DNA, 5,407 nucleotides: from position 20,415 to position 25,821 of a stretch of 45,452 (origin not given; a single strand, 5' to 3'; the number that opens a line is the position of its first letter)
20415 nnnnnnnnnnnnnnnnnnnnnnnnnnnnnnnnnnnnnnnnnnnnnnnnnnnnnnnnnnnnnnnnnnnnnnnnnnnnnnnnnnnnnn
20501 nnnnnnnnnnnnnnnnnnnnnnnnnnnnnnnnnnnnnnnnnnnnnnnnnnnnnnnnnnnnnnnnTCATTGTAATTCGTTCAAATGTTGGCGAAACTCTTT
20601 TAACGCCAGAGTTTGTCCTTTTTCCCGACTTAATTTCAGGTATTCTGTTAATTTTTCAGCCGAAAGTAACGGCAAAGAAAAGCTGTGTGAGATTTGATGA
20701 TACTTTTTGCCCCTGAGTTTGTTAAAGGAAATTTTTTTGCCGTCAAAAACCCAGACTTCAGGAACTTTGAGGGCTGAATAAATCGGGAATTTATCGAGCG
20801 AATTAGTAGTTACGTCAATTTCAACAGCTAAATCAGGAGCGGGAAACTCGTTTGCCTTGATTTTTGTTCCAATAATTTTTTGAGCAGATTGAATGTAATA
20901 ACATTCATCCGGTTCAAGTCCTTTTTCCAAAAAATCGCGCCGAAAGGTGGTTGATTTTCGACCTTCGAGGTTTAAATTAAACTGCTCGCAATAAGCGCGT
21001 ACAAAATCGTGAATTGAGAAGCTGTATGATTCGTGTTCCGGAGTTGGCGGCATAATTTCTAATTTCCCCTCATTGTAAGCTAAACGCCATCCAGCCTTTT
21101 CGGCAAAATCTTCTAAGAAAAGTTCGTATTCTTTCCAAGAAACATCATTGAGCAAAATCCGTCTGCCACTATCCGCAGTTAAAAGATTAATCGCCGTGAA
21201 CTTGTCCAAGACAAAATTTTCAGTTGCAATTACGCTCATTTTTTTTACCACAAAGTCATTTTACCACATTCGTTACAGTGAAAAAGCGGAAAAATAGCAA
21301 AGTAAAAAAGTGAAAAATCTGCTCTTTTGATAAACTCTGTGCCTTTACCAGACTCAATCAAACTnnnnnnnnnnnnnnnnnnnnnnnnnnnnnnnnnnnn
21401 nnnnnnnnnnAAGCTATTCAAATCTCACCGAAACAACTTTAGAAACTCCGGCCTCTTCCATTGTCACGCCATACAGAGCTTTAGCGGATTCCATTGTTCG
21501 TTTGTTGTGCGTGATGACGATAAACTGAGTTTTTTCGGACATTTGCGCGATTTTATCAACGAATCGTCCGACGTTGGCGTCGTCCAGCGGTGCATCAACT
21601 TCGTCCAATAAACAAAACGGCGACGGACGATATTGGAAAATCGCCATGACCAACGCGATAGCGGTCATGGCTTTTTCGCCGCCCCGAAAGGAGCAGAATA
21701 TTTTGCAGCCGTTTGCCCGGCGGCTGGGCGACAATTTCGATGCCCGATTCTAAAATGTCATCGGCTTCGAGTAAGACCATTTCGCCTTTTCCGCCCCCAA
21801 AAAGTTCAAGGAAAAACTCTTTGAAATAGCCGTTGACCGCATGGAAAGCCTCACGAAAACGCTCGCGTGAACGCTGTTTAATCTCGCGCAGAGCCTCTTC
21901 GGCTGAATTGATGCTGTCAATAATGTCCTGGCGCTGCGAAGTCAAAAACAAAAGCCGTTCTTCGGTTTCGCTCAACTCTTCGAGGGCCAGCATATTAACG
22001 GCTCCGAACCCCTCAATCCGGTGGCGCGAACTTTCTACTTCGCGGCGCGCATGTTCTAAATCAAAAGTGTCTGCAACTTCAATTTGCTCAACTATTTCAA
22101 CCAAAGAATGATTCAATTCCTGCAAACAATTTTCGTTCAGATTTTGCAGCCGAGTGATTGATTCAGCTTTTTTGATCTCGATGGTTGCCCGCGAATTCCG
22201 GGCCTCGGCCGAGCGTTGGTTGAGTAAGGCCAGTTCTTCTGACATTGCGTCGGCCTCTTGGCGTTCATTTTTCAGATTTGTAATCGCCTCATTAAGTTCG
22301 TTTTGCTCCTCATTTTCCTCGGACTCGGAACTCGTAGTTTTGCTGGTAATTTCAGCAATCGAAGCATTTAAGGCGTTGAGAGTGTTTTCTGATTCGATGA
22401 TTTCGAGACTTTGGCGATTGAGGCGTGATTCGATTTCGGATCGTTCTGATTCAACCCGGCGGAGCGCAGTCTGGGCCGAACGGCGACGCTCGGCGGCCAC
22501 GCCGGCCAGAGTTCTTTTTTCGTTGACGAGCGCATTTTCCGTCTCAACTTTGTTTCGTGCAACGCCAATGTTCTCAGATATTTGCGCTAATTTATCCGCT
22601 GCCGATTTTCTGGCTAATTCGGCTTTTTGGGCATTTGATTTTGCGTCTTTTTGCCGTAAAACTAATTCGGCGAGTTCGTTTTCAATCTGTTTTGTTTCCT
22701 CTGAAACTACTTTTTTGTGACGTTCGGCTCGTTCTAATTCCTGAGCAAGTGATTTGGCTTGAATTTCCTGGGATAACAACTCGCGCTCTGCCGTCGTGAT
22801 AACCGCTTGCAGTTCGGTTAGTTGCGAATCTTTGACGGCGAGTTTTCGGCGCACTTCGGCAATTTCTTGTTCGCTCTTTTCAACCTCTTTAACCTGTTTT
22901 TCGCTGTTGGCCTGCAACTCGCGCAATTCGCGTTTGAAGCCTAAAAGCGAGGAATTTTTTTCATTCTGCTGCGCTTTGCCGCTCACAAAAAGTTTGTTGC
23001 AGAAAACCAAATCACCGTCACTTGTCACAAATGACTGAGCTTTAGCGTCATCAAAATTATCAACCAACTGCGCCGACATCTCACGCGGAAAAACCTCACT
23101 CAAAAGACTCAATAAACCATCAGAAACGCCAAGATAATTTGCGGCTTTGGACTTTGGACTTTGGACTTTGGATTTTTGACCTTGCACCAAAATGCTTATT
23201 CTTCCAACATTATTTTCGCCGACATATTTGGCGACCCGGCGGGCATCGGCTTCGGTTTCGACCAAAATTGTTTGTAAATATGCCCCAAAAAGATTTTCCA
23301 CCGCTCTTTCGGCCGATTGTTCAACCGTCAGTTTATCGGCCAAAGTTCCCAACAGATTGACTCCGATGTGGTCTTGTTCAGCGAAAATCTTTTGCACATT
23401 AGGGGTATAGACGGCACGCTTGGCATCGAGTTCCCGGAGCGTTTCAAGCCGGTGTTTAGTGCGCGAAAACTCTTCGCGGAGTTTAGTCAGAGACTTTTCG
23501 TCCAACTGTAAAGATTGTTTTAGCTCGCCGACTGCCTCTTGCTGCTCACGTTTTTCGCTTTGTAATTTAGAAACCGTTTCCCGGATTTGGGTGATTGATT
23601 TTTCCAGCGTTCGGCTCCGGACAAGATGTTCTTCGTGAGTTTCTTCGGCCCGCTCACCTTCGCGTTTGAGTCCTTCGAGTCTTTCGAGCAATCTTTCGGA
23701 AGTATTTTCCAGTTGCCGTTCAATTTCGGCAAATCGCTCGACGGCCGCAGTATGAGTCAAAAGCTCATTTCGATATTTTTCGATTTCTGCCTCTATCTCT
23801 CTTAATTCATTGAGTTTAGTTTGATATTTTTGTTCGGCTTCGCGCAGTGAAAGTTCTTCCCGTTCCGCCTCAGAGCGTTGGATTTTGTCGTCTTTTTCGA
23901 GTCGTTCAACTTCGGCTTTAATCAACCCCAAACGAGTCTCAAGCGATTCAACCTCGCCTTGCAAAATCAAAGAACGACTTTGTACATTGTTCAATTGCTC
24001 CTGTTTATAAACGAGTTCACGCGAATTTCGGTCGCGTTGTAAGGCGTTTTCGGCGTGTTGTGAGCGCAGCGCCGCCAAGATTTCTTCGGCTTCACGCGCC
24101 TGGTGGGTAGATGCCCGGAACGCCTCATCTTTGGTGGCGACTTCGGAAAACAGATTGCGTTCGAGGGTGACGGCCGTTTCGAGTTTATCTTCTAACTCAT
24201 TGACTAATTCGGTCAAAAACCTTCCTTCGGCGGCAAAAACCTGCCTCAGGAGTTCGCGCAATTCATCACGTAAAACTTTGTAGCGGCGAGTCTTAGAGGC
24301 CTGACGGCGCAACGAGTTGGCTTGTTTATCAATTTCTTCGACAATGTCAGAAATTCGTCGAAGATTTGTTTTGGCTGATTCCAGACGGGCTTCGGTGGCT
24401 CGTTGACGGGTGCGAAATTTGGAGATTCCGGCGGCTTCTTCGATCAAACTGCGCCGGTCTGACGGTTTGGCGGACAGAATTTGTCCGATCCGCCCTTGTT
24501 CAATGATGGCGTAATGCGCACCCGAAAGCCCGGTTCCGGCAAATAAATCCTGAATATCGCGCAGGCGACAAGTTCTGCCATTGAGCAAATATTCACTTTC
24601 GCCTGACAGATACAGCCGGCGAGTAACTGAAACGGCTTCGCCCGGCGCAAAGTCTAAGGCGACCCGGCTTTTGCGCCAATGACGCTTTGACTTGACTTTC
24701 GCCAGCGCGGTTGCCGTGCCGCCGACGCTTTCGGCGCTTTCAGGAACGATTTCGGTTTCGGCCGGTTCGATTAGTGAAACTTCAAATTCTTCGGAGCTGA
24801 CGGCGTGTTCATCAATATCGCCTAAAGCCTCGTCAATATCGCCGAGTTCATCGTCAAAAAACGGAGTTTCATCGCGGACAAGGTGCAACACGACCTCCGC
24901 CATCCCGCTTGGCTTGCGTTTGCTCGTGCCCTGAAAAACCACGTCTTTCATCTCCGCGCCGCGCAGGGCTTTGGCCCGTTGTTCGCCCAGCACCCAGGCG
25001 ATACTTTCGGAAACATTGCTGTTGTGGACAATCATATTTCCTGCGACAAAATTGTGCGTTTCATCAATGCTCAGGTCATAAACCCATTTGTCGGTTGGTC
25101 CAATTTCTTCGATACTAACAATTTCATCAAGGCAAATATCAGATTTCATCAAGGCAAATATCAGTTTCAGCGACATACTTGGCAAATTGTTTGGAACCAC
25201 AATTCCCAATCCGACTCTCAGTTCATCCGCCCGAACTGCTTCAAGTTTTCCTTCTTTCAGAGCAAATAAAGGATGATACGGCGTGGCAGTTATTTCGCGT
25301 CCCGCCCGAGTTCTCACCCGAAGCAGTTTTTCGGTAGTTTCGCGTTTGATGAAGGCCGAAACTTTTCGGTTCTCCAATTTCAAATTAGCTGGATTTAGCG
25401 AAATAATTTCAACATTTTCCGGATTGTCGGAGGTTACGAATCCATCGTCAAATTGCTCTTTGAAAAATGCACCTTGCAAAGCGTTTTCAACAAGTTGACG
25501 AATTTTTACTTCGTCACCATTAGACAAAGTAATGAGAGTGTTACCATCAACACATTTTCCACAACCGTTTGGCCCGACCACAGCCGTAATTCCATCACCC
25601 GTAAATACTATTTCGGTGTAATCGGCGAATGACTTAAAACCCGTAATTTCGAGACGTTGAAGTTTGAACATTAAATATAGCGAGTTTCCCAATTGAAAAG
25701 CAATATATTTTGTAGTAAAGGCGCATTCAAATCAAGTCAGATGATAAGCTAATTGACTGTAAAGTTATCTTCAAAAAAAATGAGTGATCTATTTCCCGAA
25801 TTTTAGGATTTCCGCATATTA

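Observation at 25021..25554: A 178-aa mini-intein splits the Walker A P-loop of SMC (GPNGCGK | C...VHN | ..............)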

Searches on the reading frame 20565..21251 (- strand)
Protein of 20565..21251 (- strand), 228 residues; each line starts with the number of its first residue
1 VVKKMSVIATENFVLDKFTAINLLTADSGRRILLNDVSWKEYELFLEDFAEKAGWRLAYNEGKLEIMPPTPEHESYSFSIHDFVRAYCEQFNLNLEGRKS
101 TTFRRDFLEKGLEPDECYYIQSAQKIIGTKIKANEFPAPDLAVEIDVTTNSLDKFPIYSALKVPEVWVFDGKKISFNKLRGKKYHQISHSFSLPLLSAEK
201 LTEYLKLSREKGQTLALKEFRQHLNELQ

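Call 29: search_protein_families(library=pfam, proteins=[window:20565-21251:-], max_evalue=0.001)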
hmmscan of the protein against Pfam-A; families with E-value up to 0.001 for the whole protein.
window:20565-21251:- (228 aa): 1 family
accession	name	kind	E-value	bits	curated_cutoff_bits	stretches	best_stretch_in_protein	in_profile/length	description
PF05685.18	Uma2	-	1.5e-21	77.1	27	1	41-184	3-146/172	Putative restriction endonuclease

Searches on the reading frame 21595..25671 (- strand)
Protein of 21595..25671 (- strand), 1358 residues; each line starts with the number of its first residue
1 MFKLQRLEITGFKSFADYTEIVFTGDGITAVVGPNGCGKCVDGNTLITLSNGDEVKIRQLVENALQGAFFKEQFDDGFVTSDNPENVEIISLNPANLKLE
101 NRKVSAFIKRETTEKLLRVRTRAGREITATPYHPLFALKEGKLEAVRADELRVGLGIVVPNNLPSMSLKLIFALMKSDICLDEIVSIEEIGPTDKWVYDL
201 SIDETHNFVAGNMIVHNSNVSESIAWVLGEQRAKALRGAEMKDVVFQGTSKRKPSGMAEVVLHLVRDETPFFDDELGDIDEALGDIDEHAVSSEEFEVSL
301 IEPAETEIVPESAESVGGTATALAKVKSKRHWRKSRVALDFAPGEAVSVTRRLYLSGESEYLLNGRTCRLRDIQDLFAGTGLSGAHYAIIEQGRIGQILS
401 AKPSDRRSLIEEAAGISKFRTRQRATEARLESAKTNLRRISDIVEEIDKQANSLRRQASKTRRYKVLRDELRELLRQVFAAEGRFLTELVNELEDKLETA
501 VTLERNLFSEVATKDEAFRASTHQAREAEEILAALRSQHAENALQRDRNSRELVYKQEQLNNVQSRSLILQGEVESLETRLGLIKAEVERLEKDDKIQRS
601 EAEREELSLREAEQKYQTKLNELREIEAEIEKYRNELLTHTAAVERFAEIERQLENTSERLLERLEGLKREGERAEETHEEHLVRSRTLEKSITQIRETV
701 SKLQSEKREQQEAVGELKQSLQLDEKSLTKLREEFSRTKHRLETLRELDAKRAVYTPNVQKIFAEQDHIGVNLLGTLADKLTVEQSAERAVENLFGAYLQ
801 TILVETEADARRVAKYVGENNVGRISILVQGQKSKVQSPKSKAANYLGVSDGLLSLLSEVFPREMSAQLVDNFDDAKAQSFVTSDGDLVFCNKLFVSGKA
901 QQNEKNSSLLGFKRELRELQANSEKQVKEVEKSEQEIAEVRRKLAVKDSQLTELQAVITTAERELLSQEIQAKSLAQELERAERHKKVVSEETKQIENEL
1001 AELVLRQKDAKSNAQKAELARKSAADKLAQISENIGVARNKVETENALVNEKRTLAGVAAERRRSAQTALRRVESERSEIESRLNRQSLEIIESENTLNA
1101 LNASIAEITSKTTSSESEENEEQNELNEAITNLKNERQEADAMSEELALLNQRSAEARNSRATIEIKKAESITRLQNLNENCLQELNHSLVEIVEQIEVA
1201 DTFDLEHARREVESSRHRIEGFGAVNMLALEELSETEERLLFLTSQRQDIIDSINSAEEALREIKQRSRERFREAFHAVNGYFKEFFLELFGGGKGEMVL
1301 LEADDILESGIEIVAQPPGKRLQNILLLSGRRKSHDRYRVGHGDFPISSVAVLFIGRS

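Call 3: search_protein_families(library=pfam, proteins=[window:21595-25671:-], max_evalue=0.01)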
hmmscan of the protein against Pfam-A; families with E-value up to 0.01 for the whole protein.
window:21595-25671:- (1358 aa): 4 families
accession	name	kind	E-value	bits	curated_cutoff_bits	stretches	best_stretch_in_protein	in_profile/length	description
PF14890.11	Intein_splicing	-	2.3e-25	89.6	35.8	1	48-217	2-155/155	Intein splicing domain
PF02463.25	SMC_N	-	2.5e-13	50.4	40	2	200-266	20-85/220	RecF/RecN/SMC N terminal domain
PF06470.18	SMC_hinge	-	3.8e-10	40.6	22.5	1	773-839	4-69/116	SMC proteins Flexible Hinge Domain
PF13476.12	AAA_23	-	3.7e-05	24.9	27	1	6-39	1-32/201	AAA domain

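Call 4: search_protein_families(library=ncbifam, proteins=[window:21595-25671:-], max_evalue=0.01)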
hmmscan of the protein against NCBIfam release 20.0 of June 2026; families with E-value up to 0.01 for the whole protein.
window:21595-25671:- (1358 aa): 11 families
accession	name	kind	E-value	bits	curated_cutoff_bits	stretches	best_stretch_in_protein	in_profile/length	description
TIGR02168.1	SMC_prok_B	equivalog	1.4e-183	612.6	567.35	3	345-1330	96-1094/1181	chromosome segregation protein SMC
TIGR02169.1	SMC_prok_A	equivalog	2.1e-82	277.5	729.4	3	345-1334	92-1082/1165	chromosome segregation protein SMC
TIGR01445.1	intein_Nterm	domain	2e-17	63.9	24.5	1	40-136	1-82/83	intein N-terminal splicing region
NF011302.0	PRK14714.1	equivalog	6.9e-17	60.3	1791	1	40-219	932-1102/1350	DNA-directed DNA polymerase II large subunit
NF003159.0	PRK04132.1-4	equivalog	2.4e-16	59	999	2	31-166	51-174/852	replication factor C small subunit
NF011491.0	PRK14898.1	equivalog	7e-14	50.8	783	2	53-165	92-201/860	DNA-directed RNA polymerase subunit A''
NF011287.0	PRK14698.1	equivalog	2e-12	45.9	1238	1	26-159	227-359/1017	V-type ATP synthase subunit A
NF045703.1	rSAM_Tes_intein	exception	1.3e-11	43.1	1700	1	37-163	153-278/1040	tetraether lipid synthase Tes, intein-containing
NF038162.1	RtcB_rel_intein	exception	2e-06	26.1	1150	1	176-220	536-581/961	intein-containing RtcB family protein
TIGR01443.1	intein_Cterm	domain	6.1e-05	23.1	15.6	1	196-217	1-23/24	intein C-terminal splicing region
NF041034.1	Rad50_Sulf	equivalog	0.0019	16.1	1000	1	645-746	500-600/872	DNA double-strand break repair ATPase Rad50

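Call 26: find_encoding_contigs(protein=window:21595-25671:-, flank=3000, max_places=4)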
Protein window:21595-25671:- (1358 aa): no gene with exactly this product is on record in the collection.

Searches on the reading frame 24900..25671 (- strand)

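Call 14: find_related_loci(query=A1, collection=genome_contigs, flank=6000)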
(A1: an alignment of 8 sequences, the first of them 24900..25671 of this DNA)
Query A1 (257 aa) in genome_contigs; peptide patterns used: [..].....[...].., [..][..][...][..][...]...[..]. (x = any residue, [..] = any of these).
600 stretches matched a pattern (row limit reached: there are more); 314 encode a relative of the query (tblastn E <= 1e-3); the best 80 are kept; 80 distinct loci.
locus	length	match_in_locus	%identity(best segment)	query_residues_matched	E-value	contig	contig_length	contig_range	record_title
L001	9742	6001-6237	58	1-257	1e-20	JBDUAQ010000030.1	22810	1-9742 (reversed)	MAG: bacterium isolate cluster4_bin.195 NODE_3777_length_22810_cov_18.938167, whole genome shotgun sequence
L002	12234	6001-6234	73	1-257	2e-13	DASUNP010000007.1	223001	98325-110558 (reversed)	MAG TPA_asm: Blastocatellia bacterium isolate SMAG_U1603 k141_1067048, whole genome shotgun sequence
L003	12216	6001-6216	59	8-257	7e-13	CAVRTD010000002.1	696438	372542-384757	MAG: Terriglobia bacterium isolate MFD05513.bin.1.273 genome assembly, contig: contig_12828, whole genome shotgun sequen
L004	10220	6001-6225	70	4-257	7e-13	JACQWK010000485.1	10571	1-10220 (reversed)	MAG: Verrucomicrobia bacterium isolate NC_groundwater_1487_Ag_S-0.65um_59_29 S_p65_S5_coassembly_k141_3493891, whole gen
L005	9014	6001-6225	65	4-257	3e-12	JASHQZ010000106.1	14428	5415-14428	MAG: candidate division FCPU426 bacterium isolate JOPF088 JOPF_NEAR_contig_396397, whole genome shotgun sequence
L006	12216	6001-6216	52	4-254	4e-12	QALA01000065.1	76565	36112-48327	MAG: Verrucomicrobia bacterium isolate CIM:MAG 1451 contig_158257, whole genome shotgun sequence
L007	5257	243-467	68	4-257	5e-12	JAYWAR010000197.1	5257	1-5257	MAG: Akkermansiaceae bacterium isolate GL93_DN_concoct_26 GL93_DN_concoct_26_196, whole genome shotgun sequence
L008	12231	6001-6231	68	2-257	6e-12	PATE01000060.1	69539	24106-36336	MAG: Gemmatimonadetes bacterium isolate SAT162 59081, whole genome shotgun sequence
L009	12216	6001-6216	70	4-254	6e-12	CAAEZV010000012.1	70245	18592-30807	MAG TPA_asm: Opitutales bacterium, isolate HGM23550, WGS project CAAEZV010000000 data, contig: SRS020394_33_k99_9889, wh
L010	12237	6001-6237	65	1-257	6e-12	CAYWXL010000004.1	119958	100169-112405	MAG TPA_asm: uncultured Solibacteraceae bacterium isolate SRP216583_co2_198 genome assembly, contig: NODE_38_length_1199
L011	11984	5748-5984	62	1-257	1e-11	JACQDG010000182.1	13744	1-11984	MAG: Acidobacteria bacterium isolate NC_groundwater_988_Pr1_S-0.65um_63_8 Montesol18_Sp65_coassembly_scaffold_524999, wh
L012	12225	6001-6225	68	4-257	1e-11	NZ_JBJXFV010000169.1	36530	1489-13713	MAG: Prosthecobacter sp. isolate F1F2.bin.412 k127_8764000, whole genome shotgun sequence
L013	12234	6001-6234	66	1-257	2e-11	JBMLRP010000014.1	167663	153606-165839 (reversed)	MAG: Akkermansiaceae bacterium isolate LE_390300 NODE_38_length_167663_cov_12.443529, whole genome shotgun sequence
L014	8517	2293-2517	63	4-257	2e-11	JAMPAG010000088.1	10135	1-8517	MAG: bacterium isolate NALB_7813_21 Scaffold_#88__SCF_088___10135_bp, whole genome shotgun sequence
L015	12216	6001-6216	68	3-253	2e-11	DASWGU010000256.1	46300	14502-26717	MAG TPA_asm: Gemmatimonadaceae bacterium isolate SMAG_U2824 k141_3266604, whole genome shotgun sequence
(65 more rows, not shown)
